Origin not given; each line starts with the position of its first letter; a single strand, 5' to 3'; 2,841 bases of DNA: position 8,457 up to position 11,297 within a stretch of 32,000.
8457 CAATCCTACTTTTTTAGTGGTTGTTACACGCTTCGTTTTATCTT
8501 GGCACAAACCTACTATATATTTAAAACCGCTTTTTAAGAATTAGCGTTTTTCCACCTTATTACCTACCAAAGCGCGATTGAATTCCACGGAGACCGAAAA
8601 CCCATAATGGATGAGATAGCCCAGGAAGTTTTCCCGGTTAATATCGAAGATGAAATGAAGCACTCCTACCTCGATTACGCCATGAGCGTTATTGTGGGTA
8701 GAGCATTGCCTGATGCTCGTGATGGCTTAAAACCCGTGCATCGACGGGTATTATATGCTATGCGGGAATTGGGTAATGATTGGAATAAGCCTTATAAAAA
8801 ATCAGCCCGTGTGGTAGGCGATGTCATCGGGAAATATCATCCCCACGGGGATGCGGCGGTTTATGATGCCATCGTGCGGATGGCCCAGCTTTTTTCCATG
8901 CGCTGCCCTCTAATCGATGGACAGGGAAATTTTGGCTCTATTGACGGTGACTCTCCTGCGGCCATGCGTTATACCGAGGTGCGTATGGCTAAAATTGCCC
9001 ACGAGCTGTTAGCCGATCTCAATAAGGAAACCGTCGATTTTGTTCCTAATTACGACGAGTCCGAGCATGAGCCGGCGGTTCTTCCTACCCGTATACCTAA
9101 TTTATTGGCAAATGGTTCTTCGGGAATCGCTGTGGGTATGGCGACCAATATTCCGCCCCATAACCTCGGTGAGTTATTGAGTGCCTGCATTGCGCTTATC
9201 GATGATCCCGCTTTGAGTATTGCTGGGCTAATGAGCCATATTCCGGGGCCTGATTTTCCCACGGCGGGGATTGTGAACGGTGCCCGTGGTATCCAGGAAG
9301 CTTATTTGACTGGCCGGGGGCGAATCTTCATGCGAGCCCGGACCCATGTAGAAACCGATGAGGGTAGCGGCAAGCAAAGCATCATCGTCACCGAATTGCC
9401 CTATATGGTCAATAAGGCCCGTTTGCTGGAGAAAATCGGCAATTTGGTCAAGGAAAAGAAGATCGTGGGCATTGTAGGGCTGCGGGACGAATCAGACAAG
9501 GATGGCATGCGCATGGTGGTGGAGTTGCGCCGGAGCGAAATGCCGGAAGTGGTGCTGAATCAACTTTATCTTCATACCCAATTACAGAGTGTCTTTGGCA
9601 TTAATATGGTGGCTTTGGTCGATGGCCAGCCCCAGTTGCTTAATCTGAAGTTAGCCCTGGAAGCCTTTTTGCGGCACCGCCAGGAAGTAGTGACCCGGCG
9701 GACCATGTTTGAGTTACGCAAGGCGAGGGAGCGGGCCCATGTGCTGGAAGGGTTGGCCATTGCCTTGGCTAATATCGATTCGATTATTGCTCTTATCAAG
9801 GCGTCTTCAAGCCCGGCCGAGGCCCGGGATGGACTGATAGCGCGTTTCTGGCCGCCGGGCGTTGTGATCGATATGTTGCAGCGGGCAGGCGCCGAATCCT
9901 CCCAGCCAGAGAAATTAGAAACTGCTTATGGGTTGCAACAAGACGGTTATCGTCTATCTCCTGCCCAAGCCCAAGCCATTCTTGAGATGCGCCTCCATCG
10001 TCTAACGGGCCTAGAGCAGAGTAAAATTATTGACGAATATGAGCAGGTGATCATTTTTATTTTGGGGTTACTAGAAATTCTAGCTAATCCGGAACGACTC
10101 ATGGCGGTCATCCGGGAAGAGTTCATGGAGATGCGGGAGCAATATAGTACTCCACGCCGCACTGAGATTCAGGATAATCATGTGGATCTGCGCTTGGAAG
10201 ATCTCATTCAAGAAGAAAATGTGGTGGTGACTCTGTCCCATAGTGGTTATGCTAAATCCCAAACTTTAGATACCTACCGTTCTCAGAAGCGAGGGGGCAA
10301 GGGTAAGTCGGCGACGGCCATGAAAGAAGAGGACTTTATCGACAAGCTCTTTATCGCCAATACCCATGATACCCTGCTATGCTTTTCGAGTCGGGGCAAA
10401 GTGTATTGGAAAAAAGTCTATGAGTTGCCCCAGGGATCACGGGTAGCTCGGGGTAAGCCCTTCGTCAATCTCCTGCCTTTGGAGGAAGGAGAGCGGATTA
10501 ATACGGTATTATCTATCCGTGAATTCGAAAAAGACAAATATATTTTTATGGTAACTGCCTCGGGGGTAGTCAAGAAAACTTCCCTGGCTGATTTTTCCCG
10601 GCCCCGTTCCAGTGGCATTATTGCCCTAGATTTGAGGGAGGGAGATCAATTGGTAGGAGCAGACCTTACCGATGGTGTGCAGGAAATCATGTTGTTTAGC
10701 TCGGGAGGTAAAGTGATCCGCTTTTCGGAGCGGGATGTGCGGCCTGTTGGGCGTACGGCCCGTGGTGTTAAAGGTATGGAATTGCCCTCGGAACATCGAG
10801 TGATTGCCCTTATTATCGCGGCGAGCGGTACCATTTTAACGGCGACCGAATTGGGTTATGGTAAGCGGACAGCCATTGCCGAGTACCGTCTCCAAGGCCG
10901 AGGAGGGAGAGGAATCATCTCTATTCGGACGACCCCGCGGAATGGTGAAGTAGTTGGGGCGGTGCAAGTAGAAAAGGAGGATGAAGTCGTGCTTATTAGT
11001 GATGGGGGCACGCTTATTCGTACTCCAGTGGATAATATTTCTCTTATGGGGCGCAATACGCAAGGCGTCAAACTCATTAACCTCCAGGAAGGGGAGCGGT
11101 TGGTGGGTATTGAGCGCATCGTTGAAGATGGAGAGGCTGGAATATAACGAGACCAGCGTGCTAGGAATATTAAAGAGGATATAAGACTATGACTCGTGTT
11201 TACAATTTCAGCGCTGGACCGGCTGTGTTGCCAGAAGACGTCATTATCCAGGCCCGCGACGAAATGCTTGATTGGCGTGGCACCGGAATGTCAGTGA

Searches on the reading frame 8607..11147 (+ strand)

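Call 6: search_protein_families(library=pfam, proteins=[window:8607-11147:+], max_evalue=0.01)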
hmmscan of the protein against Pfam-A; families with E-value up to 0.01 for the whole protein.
window:8607-11147:+ (846 aa): 2 families
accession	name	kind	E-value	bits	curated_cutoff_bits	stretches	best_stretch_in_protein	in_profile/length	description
PF00521.26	DNA_topoisoIV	-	6.8e-156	519.9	31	1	32-506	1-431/432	DNA gyrase/topoisomerase IV, subunit A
PF03989.18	DNA_gyraseA_C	-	9.7e-72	236.7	27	6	792-837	1-46/48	DNA gyrase C-terminal domain, beta-propeller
